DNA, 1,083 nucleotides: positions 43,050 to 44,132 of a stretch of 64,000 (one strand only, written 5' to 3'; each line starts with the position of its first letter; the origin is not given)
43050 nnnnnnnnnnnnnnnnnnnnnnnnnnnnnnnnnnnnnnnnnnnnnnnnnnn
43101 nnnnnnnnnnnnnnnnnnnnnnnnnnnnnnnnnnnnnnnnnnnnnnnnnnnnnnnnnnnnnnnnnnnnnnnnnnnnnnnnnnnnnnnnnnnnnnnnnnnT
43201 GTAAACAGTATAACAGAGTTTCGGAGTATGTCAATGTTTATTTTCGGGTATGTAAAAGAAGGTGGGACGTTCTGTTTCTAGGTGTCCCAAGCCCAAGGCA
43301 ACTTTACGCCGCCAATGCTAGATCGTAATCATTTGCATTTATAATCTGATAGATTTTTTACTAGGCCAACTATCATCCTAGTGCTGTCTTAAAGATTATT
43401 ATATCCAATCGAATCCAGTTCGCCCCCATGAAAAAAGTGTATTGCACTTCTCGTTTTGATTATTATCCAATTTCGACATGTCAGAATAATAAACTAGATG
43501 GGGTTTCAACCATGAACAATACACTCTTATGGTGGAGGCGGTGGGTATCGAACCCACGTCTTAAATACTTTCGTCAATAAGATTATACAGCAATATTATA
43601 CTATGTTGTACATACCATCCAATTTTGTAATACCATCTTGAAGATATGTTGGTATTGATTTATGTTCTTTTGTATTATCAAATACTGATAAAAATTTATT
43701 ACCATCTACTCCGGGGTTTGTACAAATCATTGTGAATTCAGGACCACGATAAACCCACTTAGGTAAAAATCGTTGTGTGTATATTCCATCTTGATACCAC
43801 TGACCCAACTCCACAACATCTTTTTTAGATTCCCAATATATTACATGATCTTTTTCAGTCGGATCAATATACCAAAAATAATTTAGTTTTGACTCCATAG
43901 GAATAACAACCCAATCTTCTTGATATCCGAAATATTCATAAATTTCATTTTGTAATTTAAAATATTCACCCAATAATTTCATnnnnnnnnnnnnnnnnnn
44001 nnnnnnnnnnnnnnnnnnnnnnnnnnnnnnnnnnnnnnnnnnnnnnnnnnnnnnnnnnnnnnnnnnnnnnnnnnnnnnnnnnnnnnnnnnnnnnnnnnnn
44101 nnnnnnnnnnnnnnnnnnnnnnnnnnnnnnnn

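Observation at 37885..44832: RNA and translation-maintenance island: RtcB ligase, split CCA enzyme, orphan tRNA fragment, Cys-phosphatase and ArfB-like peptidyl-tRNA hydrolase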

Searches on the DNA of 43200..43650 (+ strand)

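Call 8: search_dna_similar(query=window:43200-43650:+, collection=phages, mode=distant, max_rows=20)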
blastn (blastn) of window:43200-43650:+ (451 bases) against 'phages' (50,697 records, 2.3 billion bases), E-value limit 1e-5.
No match.

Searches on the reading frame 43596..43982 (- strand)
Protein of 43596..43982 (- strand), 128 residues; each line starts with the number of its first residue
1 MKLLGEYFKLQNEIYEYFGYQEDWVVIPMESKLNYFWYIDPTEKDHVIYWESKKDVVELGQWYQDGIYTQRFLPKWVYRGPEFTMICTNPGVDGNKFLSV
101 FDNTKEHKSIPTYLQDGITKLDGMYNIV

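Call 4: search_protein_families(library=pfam, proteins=[window:43596-43982:-], max_evalue=0.01)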
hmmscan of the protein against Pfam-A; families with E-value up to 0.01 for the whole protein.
window:43596-43982:- (128 aa): 0 families

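Call 16: search_protein_families(library=phrogs, proteins=[window:43596-43982:-], max_evalue=0.01)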
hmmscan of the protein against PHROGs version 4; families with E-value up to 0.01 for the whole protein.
window:43596-43982:- (128 aa): 1 family
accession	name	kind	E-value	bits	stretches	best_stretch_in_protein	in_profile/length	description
phrog_24232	-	unknown function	1.6e-17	65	1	2-109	3-124/130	-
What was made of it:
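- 43596..43982 (-): 128-aa ORF of unknown function between the CX5R gene and the tmRNA; not conserved in the relatives. Matches phrog_24232, unknown function (call 16).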

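Call 28: search_protein_families(library=ncbifam, proteins=[window:43596-43982:-], max_evalue=0.01)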
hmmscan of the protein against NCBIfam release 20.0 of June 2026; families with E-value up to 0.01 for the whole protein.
window:43596-43982:- (128 aa): 0 families
